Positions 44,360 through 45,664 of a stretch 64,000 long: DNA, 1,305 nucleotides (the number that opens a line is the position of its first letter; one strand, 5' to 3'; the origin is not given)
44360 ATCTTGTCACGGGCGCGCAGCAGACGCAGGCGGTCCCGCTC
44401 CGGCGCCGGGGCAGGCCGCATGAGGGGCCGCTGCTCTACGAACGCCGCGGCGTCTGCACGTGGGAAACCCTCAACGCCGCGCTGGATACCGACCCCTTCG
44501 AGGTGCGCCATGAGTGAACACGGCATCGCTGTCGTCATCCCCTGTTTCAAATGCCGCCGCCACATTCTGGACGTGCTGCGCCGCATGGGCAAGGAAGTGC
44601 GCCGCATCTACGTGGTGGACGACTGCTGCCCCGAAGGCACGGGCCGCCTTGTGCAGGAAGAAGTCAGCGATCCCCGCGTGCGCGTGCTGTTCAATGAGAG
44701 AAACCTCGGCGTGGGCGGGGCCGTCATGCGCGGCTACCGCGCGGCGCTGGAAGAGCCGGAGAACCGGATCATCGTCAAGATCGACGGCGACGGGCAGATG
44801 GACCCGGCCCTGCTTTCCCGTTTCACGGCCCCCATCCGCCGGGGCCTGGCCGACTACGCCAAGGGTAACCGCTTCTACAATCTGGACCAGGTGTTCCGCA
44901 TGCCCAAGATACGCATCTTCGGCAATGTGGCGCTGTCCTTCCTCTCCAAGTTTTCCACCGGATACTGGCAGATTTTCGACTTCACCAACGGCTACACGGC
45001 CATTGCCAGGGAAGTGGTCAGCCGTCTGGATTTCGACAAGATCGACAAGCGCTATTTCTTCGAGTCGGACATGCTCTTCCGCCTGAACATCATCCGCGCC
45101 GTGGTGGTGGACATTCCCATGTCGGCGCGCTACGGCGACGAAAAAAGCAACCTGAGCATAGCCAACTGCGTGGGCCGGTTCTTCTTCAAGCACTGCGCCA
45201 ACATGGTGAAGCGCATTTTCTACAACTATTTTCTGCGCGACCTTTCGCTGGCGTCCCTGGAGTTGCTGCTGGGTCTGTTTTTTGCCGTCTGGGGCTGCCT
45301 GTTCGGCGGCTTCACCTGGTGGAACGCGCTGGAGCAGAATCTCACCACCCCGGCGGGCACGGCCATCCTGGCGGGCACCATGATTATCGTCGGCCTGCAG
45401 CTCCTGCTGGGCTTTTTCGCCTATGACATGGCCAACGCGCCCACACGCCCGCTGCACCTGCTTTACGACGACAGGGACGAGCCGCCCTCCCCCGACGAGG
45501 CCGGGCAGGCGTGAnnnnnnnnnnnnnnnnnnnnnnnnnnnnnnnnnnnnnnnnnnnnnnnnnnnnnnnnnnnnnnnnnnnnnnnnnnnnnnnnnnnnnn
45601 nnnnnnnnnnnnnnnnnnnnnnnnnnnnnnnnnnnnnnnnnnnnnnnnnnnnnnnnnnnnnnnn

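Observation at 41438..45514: Candidate new amino-sugar surface-modification system: GT2 + PIG-L deacetylase + GtrA flippase + GT-C-like transferase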

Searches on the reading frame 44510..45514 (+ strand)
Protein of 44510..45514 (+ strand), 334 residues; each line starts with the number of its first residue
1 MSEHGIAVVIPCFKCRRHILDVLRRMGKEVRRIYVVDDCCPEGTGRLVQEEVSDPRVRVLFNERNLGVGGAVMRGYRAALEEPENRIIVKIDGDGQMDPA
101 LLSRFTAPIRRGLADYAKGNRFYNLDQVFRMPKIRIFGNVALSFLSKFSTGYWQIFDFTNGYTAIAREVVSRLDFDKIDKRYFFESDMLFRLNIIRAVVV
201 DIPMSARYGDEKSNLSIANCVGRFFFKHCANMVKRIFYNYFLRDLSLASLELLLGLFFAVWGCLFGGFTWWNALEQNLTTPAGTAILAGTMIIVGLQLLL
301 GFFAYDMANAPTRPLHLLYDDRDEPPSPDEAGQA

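Call 3: search_protein_families(library=pfam, proteins=[window:44510-45511:+], max_evalue=0.01)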
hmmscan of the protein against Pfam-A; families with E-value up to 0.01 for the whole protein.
seq(334 aa): 2 families
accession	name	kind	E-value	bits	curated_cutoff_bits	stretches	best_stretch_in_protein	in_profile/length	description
PF00535.33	Glycos_transf_2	-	3e-18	66.7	23.3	1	8-172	2-166/168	Glycosyl transferase family 2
PF13641.12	Glyco_tranf_2_3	-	3.5e-06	27.6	27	1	5-123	2-125/230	Glycosyltransferase like family 2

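Call 4: search_protein_families(library=ncbifam, proteins=[window:44510-45511:+], max_evalue=0.01)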
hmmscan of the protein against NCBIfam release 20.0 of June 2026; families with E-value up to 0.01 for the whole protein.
seq(334 aa): 8 families
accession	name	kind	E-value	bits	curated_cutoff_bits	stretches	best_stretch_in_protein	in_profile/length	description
TIGR04182.1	glyco_TIGR04182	equivalog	2.8e-16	59.8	325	1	6-307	2-281/293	S-layer glycoprotein N-glycosyltransferase AglJ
NF058614.1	PPMAGASynPpgS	equivalog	2.2e-10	40.3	370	1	7-175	3-167/226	polyprenyl-phospho-N-acetylgalactosaminyl synthase PpgS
NF041391.1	DPhHxTase_Halo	equivalog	2.4e-06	26.7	375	1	62-175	50-155/213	dolichyl-phosphate hexose transferase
NF045692.1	OglycostaseCruG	equivalog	1.3e-05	24.3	600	1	6-104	43-147/386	2'-O-glycosyltransferase CruG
NF047683.1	TeichurnBiosyTuaG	equivalog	3.8e-05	23.5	400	1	5-104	7-106/252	teichuronic acid biosynthesis protein TuaG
NF047588.1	GlcsyltransPgfSStrep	equivalog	0.00032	20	500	1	16-121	20-121/308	glycosyltransferase PgfS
TIGR03937.1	PgaC_IcaA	equivalog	0.00085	18.4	422.3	1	4-100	45-141/407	poly-beta-1,6-N-acetyl-D-glucosamine synthase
NF053846.1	glyco_with_XrtP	equivalog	0.0019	16.9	520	1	9-108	46-157/440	XrtP-associated glycosyltransferase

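Call 15: search_solved_structures(query=window:44510-45514:+, max_evalue=0.001)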
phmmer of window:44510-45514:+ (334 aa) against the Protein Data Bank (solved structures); distinct sequences matched with E-value up to 0.001: 1.
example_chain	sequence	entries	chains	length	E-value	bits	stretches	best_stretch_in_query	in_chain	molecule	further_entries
5mlz_A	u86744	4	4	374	4e-09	39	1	6-194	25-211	Dolichol monophosphate mannose synthase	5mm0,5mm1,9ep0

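Call 74: search_protein_families(library=padloc, proteins=[window:44510-45514:+], max_evalue=0.01)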
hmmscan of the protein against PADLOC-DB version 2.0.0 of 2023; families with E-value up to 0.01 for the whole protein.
window:44510-45514:+ (334 aa): 1 family
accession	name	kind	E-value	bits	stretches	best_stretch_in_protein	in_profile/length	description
PDLC04181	HEC-01A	-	0.0039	13.9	1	162-233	266-335/434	-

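Call 75: search_protein_families(library=phrogs, proteins=[window:44510-45514:+], max_evalue=0.001)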
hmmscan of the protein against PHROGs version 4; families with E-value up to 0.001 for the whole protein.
window:44510-45514:+ (334 aa): 1 family
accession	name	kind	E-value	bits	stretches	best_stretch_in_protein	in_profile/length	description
phrog_841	-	moron, auxiliary metabolic gene and host takeover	4.1e-10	40.6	1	6-191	4-185/309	GtrB-like O-antigen conversion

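Call 76: find_homologous_proteins(query=window:44510-45514:+, max_evalue=1e-30)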
Query window:44510-45514:+ (334 aa): 7999 proteins with E <= 1e-30 among 8000 candidates; the best 120 are listed.
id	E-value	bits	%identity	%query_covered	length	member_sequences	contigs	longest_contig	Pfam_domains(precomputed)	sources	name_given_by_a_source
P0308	7.3e-201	684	89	100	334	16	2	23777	PF13641.13,PF00535.33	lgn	-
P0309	2.8e-200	682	89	98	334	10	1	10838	PF00535.33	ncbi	-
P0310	1.1e-189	648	85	98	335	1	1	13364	PF13641.13,PF00535.33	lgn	-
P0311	5.0e-188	642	85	97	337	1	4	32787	PF13641.13,PF00535.33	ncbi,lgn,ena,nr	ncbi:MAG: glycosyltransferase family 2 protein [Desulfovibrio sp.]|nr:glycosyltransferase family 2 p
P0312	4.2e-184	629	80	99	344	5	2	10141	PF13641.13,PF00535.33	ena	-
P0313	3.0e-179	613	78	99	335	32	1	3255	PF00535.33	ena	-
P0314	1.1e-170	585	87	87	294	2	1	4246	PF00535.33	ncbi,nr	ncbi:MAG: glycosyltransferase family 2 protein, partial [Desulfovibrio sp.]|nr:glycosyltransferase f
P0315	2.6e-144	498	67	97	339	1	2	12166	PF00535.33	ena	-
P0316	3.1e-132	459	58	100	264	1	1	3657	PF00535.33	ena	-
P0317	4.9e-130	451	60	95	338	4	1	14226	PF00535.33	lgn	-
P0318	1.5e-125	437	59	94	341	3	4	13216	PF00535.33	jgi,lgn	jgi:glycosyltransferase involved in cell wall biosynthesis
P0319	2.2e-125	436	61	93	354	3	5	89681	PF00535.33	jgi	jgi:dolichol-phosphate mannosyltransferase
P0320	8.4e-125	434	62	93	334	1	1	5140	PF13641.13,PF00535.33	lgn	-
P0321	8.9e-125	434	59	94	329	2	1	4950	PF13641.13,PF00535.33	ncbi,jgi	-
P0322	2.3e-124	433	61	95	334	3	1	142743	PF00535.33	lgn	-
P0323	3.1e-124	432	62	93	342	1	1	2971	PF13641.13,PF00535.33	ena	-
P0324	3.3e-124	432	64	92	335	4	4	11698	PF13641.13,PF00535.33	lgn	-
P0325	3.7e-124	432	60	95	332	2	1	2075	PF00535.33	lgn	-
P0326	3.7e-124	432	59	94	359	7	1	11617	PF00535.33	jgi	jgi:glycosyltransferase involved in cell wall biosynthesis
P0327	3.8e-124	432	59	95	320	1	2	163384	PF00535.33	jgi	jgi:glycosyltransferase involved in cell wall biosynthesis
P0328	4.7e-124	432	60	95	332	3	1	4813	PF00535.33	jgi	jgi:dolichol-phosphate mannosyltransferase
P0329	6.8e-124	431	60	93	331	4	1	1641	PF00535.33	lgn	-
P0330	7.7e-124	431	58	93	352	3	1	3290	PF00535.33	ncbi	-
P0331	3.9e-123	429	60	93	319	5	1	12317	PF13641.13,PF00535.33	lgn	-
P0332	4.2e-123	429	60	93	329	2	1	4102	PF13641.13,PF00535.33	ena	-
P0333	4.2e-123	429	58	95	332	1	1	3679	PF00535.33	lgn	-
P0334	4.6e-123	428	59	95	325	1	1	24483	PF00535.33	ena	-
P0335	5.9e-123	428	59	96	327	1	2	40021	PF00535.33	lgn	-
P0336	6.1e-123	428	61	97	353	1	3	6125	PF13641.13,PF00535.33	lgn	-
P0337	6.9e-123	428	59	97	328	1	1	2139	PF00535.33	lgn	-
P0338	7.8e-123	428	60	93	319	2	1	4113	PF00535.33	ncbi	-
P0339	8.1e-123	428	60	93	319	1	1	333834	PF00535.33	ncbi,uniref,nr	ncbi:MAG: glycosyltransferase family 2 protein [Comamonadaceae bacterium]|uniref:glycosyltransferase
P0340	8.1e-123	428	60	94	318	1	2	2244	PF13641.13,PF00535.33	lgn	-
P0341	8.5e-123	428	59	96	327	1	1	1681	PF00535.33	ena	-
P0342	8.7e-123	428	59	95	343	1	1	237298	PF00535.33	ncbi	-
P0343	8.8e-123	428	61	95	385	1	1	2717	PF00535.33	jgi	jgi:glycosyltransferase involved in cell wall biosynthesis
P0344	9.0e-123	428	59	95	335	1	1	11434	PF00535.33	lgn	-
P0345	9.1e-123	427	61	93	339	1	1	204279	PF00535.33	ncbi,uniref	ncbi:glycosyltransferase family 2 protein [Rhodanobacter geophilus]|uniref:Glycosyltransferase famil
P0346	9.2e-123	427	57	94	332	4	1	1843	PF00535.33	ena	-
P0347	9.3e-123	427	62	93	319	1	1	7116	PF00535.33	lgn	-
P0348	1.1e-122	427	59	94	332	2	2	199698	PF00535.33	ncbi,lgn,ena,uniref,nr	ncbi:glycosyltransferase family 2 protein [Cupriavidus basilensis]|uniref:Glycosyltransferase family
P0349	1.1e-122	427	59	96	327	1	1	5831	PF13641.13,PF00535.33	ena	-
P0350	1.3e-122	427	60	93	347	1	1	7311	PF00535.33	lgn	-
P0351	1.3e-122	427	59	94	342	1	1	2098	PF13641.13,PF00535.33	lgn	-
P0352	1.3e-122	427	60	94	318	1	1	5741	PF13641.13,PF00535.33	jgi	jgi:glycosyltransferase involved in cell wall biosynthesis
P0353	1.3e-122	427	61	94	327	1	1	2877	PF00535.33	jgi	-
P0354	1.6e-122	427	59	96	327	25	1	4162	PF00535.33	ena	-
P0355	1.7e-122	427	60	94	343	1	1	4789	PF00535.33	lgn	-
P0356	2.1e-122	426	57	97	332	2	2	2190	PF00535.33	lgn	-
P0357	2.1e-122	426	59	93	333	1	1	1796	PF00535.33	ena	-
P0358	2.2e-122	426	60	93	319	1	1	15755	PF00535.33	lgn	-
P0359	2.2e-122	426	59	93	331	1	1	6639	PF00535.33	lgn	-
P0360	2.2e-122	426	60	93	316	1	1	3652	PF00535.33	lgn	-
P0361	2.3e-122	426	59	97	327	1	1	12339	PF13641.13,PF00535.33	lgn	-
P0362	2.4e-122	426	59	93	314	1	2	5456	PF00535.33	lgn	-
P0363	2.4e-122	426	57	98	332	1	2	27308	PF00535.33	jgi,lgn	-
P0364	2.4e-122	426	58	94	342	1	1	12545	PF00535.33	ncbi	ncbi:MAG: glycosyltransferase family 2 protein [Methylococcales bacterium]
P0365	2.5e-122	426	61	93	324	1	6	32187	PF00535.33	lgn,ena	-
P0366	2.7e-122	426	58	97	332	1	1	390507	PF00535.33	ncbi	ncbi:glycosyltransferase family 2 protein [Cupriavidus sp. CP313]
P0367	2.9e-122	426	59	95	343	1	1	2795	PF13641.13,PF00535.33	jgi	jgi:glycosyltransferase involved in cell wall biosynthesis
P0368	2.9e-122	426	59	93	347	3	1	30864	PF00535.33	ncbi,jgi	jgi:dolichol-phosphate mannosyltransferase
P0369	3.4e-122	426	60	95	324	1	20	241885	PF00535.33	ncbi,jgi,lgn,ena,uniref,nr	ncbi:glycosyltransferase family 2 protein [Achromobacter denitrificans]|uniref:glycosyltransferase f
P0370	3.7e-122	425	59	94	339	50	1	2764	PF00535.33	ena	-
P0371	3.8e-122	425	59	95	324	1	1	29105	PF00535.33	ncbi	ncbi:MAG: glycosyltransferase family 2 protein [Gammaproteobacteria bacterium]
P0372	3.8e-122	425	60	93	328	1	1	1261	PF00535.33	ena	-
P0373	3.9e-122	425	60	93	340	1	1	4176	PF13641.13,PF00535.33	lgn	-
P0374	3.9e-122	425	59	93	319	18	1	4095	PF00535.33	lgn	-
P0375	4.1e-122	425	59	93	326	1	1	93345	PF00535.33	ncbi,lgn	-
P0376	4.1e-122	425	60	93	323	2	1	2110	PF13641.13,PF00535.33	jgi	-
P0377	4.2e-122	425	59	96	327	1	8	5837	PF00535.33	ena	-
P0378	4.4e-122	425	58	96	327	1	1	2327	PF00535.33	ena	-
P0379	5.0e-122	425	61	93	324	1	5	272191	PF00535.33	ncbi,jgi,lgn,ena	jgi:dolichol-phosphate mannosyltransferase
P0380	5.2e-122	425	60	93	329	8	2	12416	PF13641.13,PF00535.33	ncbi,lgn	-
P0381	5.6e-122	425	59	93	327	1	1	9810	PF00535.33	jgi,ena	-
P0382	5.7e-122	425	60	94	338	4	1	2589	PF13641.13,PF00535.33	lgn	-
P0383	6.3e-122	425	60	94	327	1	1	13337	PF00535.33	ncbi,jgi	jgi:dolichol-phosphate mannosyltransferase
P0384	6.5e-122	425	60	95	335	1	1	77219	PF00535.33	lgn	-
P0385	7.1e-122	425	58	95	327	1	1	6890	PF00535.33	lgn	-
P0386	7.2e-122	425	59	93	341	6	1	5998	PF13641.13,PF00535.33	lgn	-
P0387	7.7e-122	424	60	94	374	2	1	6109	PF13641.13,PF00535.33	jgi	jgi:dolichol-phosphate mannosyltransferase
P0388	8.2e-122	424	57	95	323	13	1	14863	PF00535.33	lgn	-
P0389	8.2e-122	424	59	93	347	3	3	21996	PF00535.33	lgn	-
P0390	8.4e-122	424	58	95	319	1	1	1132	PF00535.33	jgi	-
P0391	8.6e-122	424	58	93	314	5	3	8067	PF00535.33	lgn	-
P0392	9.0e-122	424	60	93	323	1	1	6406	PF00535.33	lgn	-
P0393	9.2e-122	424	59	93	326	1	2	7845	PF00535.33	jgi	jgi:dolichol-phosphate mannosyltransferase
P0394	9.6e-122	424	59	94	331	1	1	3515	PF00535.33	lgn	-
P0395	1.0e-121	424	57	96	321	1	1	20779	PF00535.33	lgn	-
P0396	1.0e-121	424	59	93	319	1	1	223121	PF00535.33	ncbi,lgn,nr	ncbi:MAG: glycosyltransferase [Comamonadaceae bacterium]|nr:glycosyltransferase [Comamonadaceae bact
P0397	1.1e-121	424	58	98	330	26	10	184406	PF00535.33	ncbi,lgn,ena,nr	ncbi:MAG: glycosyl transferase family 2 [Burkholderiales bacterium 68-12]|nr:MAG: glycosyl transfera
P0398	1.1e-121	424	59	93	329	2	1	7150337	PF00535.33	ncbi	ncbi:glycosyltransferase family 2 protein [Pseudomonas nicosulfuronedens]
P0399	1.2e-121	424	59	94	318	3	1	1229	PF00535.33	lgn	-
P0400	1.3e-121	424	59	95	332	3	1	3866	PF13641.13,PF00535.33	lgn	-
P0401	1.4e-121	424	58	94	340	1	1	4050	PF00535.33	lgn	-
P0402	1.4e-121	424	58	95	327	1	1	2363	PF00535.33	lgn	-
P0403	1.5e-121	424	62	93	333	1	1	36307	PF00535.33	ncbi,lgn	-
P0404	1.5e-121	424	59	96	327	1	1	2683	PF00535.33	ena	-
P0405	1.5e-121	424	56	98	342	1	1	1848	PF13641.13,PF00535.33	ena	-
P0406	1.6e-121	423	58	96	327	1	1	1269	PF00535.33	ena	-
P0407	1.6e-121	423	59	93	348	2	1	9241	PF13641.13,PF00535.33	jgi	jgi:dolichol-phosphate mannosyltransferase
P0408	1.6e-121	423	59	93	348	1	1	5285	PF13641.13,PF00535.33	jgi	jgi:dolichol-phosphate mannosyltransferase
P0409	1.7e-121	423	59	93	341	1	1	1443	PF00535.33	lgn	-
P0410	1.7e-121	423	60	93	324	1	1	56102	PF00535.33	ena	-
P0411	1.7e-121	423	59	94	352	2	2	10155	PF00535.33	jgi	jgi:dolichol-phosphate mannosyltransferase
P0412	1.7e-121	423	58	95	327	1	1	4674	PF00535.33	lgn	-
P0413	1.9e-121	423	57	94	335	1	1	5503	PF13641.13,PF00535.33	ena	-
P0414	1.9e-121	423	58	95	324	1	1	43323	PF00535.33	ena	-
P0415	1.9e-121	423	60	93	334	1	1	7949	PF00535.33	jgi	jgi:glycosyltransferase involved in cell wall biosynthesis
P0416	2.0e-121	423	60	93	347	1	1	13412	PF00535.33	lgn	-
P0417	2.2e-121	423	58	96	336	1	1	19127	PF13641.13,PF00535.33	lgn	-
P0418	2.3e-121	423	59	95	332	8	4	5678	PF00535.33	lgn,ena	-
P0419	2.4e-121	423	59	94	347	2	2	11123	PF00535.33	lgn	-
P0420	2.6e-121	423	58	95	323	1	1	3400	PF00535.33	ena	-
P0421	2.6e-121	423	58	95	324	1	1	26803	PF00535.33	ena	-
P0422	2.6e-121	423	58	95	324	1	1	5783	PF00535.33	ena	-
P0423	2.7e-121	423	61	93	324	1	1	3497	PF00535.33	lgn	-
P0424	2.7e-121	423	59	95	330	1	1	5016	PF00535.33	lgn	-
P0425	2.7e-121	423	60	93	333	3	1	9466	PF13641.13,PF00535.33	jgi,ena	-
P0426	2.8e-121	423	58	95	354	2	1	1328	PF13641.13,PF00535.33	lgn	-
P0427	2.8e-121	423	58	96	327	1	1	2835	PF00535.33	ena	-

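Call 77: find_encoding_contigs(protein=P0369, flank=7000, max_places=1)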
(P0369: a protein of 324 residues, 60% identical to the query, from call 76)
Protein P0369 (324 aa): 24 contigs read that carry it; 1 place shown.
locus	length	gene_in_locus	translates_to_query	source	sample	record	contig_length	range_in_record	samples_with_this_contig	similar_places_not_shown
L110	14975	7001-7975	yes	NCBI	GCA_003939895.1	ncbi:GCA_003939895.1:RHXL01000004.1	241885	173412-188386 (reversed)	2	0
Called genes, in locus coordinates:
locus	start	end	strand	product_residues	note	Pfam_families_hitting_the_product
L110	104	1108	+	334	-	PF16881:LIAS_N, PF04055:Radical_SAM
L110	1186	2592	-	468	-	PF01266:DAO (faint), PF07992:Pyr_redox_2 (faint), PF13454:NAD_binding_9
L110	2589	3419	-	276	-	PF00459:Inositol_P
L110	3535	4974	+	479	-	PF01507:PAPS_reduct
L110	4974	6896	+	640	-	PF03193:RsgA_GTPase (faint), PF00009:GTP_EFTU, PF01926:MMR_HSR1 (faint), PF03144:GTP_EFTU_D2, PF22594:GTP-eEF1A_C, PF01583:APS_kinase, PF13671:AAA_33 (weak)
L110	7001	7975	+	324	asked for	PF00535:Glycos_transf_2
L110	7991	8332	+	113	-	PF00892:EamA (weak)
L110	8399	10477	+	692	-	PF24677:DUF7657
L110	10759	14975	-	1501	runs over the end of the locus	PF13469:Sulfotransfer_3 (weak), PF00685:Sulfotransfer_1 (weak), PF05045:RgpF, PF14307:Glyco_tran_WbsX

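Call 78: find_encoding_contigs(protein=P0348, flank=7000, max_places=1)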
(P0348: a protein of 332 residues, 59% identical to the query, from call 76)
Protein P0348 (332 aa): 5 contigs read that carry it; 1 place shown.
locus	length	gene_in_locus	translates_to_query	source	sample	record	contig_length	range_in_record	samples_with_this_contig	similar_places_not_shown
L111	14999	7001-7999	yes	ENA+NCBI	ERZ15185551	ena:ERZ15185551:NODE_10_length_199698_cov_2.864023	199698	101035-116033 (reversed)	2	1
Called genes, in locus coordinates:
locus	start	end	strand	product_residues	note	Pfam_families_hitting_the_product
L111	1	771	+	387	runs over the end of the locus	PF13439:Glyco_transf_4, PF13477:Glyco_trans_4_2, PF13579:Glyco_trans_4_4, PF20706:GT4-conflict, PF00534:Glycos_transf_1, PF13692:Glyco_trans_1_4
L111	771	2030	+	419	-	PF01943:Polysacc_synt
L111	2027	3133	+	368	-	PF13439:Glyco_transf_4, PF13579:Glyco_trans_4_4, PF20706:GT4-conflict, PF00534:Glycos_transf_1, PF13692:Glyco_trans_1_4, PF13524:Glyco_trans_1_2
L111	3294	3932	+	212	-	PF01583:APS_kinase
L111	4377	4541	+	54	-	-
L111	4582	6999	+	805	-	-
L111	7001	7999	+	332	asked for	PF00535:Glycos_transf_2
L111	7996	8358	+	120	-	PF04138:GtrA_DPMS_TM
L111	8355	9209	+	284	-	PF13527:Acetyltransf_9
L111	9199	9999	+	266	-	PF02585:PIG-L (weak)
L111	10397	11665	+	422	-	PF01943:Polysacc_synt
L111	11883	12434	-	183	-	PF00908:dTDP_sugar_isom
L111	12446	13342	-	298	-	PF00483:NTP_transferase, PF12804:NTP_transf_3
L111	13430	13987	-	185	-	PF00702:Hydrolase (weak), PF08645:PNK3P (weak), PF13419:HAD_2 (faint), PF13242:Hydrolase_like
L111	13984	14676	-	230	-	PF00483:NTP_transferase, PF12804:NTP_transf_3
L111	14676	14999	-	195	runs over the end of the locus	PF13580:SIS_2, PF01380:SIS (faint)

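Call 79: find_encoding_contigs(protein=P0398, flank=7000, max_places=1)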
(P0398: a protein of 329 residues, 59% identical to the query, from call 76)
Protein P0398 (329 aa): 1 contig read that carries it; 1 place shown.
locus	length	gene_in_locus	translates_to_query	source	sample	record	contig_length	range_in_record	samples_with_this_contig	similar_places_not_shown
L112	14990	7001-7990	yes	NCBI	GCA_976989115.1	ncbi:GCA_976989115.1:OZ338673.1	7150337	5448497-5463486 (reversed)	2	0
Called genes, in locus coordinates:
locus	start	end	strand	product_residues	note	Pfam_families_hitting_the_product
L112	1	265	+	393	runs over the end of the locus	PF02515:CoA_transf_3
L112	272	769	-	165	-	PF10263:SprT-like, PF17283:Zn_ribbon_SprT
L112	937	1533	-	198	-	PF04893:Yip1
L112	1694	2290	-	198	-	PF12339:DNAJ_related, PF00226:DnaJ (faint)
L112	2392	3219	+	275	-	PF01171:ATP_bind_3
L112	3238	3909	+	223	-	PF03352:Adenine_glyco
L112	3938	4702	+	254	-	PF02146:SIR2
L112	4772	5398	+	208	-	PF00877:NLPC_P60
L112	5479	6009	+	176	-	PF00877:NLPC_P60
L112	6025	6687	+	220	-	PF01596:Methyltransf_3, PF13578:Methyltransf_24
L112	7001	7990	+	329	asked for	PF00535:Glycos_transf_2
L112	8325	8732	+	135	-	PF04138:GtrA_DPMS_TM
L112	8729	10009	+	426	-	PF01370:Epimerase, PF04321:RmlD_sub_bind (faint), PF13460:NAD_binding_10 (weak)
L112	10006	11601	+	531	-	PF07992:Pyr_redox_2 (faint)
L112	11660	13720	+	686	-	PF13231:PMT_2, PF22895:DUF7024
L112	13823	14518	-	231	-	PF02678:Pirin, PF17954:Pirin_C_2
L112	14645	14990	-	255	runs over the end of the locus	PF02463:SMC_N (faint), PF13191:AAA_16 (weak), PF00005:ABC_tran, PF13304:AAA_21 (faint)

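Call 81: search_protein_families(library=pfam, proteins=[L112:11660-13720:+, L111:4582-6999:+, L110:8399-10477:+], max_evalue=0.05)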
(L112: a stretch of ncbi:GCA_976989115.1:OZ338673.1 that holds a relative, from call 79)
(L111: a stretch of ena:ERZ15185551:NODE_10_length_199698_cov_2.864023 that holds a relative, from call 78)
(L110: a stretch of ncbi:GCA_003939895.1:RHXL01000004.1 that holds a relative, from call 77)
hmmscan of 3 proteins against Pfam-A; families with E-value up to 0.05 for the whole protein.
L112:11660-13720:+ (686 aa): 2 families
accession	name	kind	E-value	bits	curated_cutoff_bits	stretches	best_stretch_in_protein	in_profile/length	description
PF22895.2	DUF7024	-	3.9e-23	82.4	24.4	1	554-681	13-144/145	Domain of unknown function (DUF7024)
PF13231.12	PMT_2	-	1.1e-08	36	26.1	1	79-188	22-132/160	Dolichyl-phosphate-mannose-protein mannosyltransferase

L111:4582-6999:+ (805 aa): 0 families

L110:8399-10477:+ (692 aa): 1 family
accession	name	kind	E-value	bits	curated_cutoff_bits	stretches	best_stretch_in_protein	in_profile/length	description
PF24677.1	DUF7657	-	7.5e-36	124.1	26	1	37-384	32-400/401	Domain of unknown function (DUF7657)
